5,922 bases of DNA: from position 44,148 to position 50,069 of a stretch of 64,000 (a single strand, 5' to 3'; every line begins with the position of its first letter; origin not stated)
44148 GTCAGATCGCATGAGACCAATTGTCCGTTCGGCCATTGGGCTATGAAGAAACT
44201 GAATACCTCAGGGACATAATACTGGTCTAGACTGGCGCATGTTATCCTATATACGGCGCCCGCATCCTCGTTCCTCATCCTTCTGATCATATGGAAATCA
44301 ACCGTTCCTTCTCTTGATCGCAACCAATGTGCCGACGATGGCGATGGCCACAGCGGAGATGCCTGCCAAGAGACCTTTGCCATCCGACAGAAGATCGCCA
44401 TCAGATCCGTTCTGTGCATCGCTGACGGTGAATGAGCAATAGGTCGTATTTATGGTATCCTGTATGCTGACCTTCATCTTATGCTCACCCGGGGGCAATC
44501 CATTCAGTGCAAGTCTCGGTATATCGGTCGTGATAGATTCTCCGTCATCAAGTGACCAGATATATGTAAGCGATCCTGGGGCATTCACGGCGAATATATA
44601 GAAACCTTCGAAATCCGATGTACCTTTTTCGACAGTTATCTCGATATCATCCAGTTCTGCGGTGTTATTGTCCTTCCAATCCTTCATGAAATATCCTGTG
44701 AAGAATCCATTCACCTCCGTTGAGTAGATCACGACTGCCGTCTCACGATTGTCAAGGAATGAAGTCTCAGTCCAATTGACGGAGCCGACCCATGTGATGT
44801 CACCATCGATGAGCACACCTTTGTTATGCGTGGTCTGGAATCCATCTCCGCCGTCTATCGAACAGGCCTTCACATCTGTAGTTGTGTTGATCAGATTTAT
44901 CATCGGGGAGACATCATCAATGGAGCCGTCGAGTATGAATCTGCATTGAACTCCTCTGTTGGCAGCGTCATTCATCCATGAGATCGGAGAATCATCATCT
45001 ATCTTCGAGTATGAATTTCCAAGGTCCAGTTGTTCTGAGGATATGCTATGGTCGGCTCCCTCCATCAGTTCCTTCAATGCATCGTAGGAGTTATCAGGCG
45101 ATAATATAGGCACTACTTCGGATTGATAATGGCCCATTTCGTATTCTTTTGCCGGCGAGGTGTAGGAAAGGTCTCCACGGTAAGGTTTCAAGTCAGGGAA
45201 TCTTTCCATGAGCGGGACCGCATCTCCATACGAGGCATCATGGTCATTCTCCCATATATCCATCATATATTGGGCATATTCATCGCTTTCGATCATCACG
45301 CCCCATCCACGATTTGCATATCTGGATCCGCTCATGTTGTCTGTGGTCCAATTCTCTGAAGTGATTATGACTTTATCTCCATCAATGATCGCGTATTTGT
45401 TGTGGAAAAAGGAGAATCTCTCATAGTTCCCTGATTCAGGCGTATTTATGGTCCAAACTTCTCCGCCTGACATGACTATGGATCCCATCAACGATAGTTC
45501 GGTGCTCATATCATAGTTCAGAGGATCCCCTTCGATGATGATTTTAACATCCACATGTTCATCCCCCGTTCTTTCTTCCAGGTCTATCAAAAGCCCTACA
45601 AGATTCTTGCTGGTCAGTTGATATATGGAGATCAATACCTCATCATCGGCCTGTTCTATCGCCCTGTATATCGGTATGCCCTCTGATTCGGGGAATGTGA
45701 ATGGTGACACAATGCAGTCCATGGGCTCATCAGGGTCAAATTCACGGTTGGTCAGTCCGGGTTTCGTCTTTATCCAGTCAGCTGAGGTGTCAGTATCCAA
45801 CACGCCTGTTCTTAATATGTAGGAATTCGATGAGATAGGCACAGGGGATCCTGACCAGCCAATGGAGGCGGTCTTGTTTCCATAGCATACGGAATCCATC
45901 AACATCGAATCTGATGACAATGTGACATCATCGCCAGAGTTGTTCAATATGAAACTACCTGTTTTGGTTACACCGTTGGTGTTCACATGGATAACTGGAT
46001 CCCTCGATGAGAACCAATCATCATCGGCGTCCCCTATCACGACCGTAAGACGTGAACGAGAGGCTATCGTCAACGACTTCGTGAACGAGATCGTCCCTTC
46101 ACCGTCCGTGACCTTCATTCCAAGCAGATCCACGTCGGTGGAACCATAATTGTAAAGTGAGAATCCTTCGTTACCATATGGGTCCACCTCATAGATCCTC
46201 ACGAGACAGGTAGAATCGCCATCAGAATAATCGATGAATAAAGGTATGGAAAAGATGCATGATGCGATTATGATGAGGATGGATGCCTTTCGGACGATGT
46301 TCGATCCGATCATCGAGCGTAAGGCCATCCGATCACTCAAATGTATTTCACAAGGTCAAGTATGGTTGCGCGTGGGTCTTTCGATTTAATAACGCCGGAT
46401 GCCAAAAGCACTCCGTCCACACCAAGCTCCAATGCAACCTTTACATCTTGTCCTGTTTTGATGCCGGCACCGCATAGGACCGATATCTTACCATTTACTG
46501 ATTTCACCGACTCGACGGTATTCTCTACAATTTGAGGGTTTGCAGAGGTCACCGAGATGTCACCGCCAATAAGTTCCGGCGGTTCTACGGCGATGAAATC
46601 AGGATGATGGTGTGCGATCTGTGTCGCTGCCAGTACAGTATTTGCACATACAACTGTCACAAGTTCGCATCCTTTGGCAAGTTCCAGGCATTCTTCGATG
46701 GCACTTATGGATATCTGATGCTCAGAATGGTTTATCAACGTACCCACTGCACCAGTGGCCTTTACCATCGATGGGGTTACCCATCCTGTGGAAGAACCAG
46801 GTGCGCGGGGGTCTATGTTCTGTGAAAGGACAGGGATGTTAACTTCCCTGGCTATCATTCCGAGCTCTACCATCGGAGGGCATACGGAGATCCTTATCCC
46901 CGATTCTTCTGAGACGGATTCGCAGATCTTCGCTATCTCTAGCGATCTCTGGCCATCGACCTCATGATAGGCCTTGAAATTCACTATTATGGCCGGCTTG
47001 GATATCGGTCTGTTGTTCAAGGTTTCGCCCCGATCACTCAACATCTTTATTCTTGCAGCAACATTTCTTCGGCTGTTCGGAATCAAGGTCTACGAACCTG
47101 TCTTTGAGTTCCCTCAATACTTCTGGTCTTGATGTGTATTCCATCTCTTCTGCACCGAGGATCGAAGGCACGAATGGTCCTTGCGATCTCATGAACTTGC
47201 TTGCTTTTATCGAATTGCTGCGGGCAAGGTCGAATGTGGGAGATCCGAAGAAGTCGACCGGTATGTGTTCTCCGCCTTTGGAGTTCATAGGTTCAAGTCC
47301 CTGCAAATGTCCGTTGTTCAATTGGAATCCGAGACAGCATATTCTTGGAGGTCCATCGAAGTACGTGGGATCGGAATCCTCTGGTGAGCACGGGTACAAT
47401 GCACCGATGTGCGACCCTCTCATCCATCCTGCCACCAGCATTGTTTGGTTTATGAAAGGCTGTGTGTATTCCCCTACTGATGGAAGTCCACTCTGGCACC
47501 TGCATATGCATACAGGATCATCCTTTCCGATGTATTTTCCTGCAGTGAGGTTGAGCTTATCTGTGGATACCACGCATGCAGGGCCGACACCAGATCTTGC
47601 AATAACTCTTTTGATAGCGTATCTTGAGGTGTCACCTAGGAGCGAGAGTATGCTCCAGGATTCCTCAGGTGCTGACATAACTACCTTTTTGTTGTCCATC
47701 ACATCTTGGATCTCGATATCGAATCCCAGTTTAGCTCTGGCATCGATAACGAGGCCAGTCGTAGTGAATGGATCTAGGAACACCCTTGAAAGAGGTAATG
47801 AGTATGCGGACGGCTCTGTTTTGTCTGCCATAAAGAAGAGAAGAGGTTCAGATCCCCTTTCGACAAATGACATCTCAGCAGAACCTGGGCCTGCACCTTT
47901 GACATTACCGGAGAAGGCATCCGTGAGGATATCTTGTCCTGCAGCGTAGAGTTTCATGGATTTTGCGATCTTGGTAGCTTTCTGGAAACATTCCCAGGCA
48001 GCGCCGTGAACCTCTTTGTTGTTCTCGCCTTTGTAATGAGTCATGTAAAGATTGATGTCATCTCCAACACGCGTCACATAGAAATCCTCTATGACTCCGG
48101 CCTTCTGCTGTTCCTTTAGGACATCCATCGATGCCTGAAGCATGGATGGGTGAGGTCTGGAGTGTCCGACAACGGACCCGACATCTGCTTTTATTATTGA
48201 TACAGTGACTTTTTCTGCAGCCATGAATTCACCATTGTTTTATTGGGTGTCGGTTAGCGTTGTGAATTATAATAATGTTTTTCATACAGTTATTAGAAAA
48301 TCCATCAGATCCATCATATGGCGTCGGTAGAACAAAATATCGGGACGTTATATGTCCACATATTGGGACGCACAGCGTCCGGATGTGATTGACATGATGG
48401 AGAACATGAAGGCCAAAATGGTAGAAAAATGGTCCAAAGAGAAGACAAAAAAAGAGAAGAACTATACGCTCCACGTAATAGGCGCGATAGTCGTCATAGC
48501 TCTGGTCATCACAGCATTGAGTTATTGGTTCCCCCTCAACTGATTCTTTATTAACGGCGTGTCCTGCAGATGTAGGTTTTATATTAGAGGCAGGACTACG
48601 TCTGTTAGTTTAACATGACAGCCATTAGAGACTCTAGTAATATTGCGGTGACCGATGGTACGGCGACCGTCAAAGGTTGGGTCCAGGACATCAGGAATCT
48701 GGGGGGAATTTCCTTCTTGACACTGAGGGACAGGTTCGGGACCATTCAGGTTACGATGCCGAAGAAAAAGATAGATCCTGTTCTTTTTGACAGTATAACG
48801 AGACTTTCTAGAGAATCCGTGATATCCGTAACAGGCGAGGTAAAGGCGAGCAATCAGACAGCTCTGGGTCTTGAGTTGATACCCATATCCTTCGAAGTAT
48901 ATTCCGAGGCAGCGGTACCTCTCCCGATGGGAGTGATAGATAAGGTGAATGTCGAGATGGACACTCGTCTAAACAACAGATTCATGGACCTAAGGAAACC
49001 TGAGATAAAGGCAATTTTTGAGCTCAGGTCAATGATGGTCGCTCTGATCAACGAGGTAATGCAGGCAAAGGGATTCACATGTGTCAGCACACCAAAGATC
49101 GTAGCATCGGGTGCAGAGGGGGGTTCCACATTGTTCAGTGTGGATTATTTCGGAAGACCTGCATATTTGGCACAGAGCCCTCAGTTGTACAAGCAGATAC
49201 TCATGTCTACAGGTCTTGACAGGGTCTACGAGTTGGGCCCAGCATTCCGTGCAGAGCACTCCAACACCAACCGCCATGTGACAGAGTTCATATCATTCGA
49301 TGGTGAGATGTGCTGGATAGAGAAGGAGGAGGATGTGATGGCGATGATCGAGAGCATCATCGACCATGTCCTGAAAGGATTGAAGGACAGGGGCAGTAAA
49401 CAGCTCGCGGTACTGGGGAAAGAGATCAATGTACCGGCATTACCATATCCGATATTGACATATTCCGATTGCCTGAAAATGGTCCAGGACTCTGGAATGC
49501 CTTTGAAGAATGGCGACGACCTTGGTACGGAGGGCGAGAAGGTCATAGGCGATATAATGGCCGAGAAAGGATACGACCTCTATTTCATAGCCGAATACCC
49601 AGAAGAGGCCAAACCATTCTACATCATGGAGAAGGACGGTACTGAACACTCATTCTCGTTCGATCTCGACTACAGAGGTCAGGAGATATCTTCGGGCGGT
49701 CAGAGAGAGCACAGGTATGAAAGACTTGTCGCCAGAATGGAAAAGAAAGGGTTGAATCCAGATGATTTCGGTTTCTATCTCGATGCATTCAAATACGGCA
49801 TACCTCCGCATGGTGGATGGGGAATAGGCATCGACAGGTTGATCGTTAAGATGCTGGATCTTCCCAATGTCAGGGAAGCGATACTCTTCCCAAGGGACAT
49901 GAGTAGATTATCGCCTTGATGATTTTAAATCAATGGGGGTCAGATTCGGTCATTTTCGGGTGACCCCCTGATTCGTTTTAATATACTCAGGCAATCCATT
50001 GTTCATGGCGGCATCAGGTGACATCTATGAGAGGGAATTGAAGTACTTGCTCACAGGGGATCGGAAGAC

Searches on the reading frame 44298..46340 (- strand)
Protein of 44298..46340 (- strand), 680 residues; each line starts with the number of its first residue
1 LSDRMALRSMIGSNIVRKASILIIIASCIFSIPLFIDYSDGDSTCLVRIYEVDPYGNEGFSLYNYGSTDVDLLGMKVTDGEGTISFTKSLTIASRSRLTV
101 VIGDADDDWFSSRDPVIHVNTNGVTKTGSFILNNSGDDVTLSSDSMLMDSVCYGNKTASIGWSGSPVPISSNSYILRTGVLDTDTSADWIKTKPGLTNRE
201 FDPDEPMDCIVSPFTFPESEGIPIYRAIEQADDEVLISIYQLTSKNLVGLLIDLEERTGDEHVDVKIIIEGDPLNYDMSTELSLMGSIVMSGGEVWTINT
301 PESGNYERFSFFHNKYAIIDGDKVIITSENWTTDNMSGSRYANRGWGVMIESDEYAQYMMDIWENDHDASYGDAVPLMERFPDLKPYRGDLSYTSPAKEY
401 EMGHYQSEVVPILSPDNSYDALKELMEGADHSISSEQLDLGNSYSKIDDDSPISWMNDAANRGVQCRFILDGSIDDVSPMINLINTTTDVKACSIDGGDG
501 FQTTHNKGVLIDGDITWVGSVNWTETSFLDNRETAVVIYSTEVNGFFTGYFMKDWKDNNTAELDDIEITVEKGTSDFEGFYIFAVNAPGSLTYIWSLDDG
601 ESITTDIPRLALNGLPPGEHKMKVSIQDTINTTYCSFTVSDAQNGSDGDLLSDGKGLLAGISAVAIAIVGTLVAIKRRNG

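Call 76: search_protein_families(library=pfam, proteins=[window:44298-46340:-], max_evalue=0.00001)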
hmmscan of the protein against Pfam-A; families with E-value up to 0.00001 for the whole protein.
window:44298-46340:- (680 aa): 2 families
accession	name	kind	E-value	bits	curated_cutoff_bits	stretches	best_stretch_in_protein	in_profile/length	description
PF13091.12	PLDc_2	-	5.1e-32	110.9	27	2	436-555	10-132/132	PLD-like domain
PF00932.25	LTD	-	8.4e-10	39.4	34.3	1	47-154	8-108/109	Lamin Tail Domain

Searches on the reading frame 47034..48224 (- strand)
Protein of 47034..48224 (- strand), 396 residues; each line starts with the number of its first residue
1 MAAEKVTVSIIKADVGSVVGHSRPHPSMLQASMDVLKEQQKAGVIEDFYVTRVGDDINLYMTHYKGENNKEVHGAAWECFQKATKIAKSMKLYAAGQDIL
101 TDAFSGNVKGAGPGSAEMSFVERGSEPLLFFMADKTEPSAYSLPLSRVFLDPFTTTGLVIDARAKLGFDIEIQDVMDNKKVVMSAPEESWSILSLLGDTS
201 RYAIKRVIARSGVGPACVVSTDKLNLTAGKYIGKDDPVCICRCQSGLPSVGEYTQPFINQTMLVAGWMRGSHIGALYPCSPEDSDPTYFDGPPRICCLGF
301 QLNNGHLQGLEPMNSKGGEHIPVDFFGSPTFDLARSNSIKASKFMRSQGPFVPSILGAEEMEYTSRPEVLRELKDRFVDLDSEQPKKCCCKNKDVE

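Call 76: search_protein_families(library=pfam, proteins=[window:47034-48224:-], max_evalue=0.00001)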
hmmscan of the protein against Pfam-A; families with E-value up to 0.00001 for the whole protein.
window:47034-48224:- (396 aa): 1 family
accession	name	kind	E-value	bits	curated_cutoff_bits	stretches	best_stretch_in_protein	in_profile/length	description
PF01950.21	FBPase_3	-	3.8e-157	523.5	25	1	5-377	1-360/361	Fructose-1,6-bisphosphatase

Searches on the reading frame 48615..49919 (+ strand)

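Call 76: search_protein_families(library=pfam, proteins=[window:48615-49919:+], max_evalue=0.00001)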
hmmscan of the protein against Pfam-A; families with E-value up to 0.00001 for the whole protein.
window:48615-49919:+ (434 aa): 2 families
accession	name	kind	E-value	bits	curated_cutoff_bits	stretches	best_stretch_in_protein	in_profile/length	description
PF00152.25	tRNA-synt_2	-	1.6e-84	284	25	1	115-428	2-307/308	tRNA synthetases class II (D, K and N)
PF01336.31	tRNA_anti-codon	-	9.5e-15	54.7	27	1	18-89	2-68/75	OB-fold nucleic acid binding domain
